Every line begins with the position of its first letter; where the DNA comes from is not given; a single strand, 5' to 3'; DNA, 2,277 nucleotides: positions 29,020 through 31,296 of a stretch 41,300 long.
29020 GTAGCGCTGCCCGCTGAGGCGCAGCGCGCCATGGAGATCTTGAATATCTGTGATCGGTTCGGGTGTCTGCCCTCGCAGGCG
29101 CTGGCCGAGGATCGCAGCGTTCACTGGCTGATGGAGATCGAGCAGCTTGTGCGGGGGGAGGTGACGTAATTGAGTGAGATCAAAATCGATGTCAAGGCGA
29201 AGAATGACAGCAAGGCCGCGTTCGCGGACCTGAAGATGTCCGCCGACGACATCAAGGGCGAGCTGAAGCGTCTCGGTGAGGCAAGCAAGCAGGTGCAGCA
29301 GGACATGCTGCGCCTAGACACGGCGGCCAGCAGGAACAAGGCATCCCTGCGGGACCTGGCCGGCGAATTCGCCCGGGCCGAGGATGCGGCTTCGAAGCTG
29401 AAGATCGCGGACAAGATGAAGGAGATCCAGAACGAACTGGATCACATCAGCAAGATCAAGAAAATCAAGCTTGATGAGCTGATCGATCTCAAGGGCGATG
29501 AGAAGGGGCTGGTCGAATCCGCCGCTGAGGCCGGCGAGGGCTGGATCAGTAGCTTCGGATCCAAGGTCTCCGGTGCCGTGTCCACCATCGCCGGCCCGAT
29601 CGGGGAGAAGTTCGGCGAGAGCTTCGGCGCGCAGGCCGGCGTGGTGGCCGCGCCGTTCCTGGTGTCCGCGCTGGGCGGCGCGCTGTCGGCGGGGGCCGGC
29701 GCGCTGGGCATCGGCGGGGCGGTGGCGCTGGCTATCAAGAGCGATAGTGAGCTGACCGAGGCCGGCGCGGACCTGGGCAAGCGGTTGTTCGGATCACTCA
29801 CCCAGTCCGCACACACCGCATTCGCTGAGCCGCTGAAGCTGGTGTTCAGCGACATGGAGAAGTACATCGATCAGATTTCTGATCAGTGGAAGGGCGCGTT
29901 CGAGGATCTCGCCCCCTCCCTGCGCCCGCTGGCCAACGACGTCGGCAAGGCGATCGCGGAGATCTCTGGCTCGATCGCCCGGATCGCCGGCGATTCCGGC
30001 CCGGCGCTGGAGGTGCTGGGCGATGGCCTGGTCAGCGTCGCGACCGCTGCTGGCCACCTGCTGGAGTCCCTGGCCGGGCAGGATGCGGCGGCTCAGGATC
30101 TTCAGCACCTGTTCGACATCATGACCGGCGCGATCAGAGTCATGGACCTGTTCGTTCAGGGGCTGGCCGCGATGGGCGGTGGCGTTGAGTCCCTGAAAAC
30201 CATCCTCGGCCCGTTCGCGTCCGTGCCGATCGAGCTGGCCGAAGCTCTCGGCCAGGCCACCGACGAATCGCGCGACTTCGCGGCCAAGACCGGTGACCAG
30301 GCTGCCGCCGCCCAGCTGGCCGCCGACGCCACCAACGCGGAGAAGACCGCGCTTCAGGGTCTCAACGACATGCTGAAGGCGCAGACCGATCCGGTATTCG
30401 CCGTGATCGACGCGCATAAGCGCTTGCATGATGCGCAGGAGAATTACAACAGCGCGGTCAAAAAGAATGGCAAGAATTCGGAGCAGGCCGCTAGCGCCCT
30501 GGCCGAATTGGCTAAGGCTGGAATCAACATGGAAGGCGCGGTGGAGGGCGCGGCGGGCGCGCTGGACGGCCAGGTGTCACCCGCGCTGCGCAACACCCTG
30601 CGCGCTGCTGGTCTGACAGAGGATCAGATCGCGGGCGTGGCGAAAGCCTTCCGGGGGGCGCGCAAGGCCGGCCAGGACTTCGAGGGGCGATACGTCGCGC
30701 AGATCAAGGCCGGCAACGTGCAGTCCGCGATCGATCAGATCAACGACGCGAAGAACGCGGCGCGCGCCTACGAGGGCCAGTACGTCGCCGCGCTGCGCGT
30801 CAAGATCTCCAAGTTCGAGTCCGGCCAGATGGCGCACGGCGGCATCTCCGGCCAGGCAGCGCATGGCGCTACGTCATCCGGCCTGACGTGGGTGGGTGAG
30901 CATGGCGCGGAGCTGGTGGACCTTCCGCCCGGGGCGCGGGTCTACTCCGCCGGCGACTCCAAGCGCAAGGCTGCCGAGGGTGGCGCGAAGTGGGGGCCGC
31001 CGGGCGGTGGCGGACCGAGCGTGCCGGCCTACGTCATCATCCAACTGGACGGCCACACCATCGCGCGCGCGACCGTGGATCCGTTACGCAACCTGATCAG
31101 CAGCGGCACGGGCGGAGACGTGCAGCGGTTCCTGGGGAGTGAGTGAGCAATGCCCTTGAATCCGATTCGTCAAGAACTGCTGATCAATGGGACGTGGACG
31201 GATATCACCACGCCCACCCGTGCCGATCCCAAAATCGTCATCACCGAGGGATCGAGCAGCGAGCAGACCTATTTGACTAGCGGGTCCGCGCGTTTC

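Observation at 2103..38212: Genome-wide family of a 20-bp ATCGT-N10-ACGA box fused to TTGACA promoters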

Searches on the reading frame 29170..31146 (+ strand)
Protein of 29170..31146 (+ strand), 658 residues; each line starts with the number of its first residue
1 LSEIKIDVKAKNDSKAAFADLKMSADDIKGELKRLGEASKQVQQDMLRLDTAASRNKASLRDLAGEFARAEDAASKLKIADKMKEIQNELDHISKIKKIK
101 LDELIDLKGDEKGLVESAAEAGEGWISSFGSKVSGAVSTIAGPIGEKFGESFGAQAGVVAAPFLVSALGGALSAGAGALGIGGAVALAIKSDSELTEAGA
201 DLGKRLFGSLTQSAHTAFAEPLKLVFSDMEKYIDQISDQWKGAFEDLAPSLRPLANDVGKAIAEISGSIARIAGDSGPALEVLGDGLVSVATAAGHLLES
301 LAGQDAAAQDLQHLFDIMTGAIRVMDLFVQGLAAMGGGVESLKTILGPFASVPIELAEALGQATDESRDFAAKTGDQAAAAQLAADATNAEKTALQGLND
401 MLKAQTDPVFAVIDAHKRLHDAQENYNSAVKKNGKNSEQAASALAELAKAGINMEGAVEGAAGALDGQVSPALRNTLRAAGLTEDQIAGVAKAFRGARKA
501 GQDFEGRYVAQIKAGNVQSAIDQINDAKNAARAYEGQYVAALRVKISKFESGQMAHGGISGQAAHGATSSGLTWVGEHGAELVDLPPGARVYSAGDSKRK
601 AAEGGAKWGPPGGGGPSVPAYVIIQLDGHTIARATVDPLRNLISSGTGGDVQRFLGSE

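Call 12: search_protein_families(library=pfam, proteins=[window:29170-31146:+], max_evalue=0.01)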
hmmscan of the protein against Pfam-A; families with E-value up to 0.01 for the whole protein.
window:29170-31146:+ (658 aa): 1 family
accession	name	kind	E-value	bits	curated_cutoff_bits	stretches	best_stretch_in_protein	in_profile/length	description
PF18488.6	WYL_3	-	0.0062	17.3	25.3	0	56-96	4-44/63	WYL domain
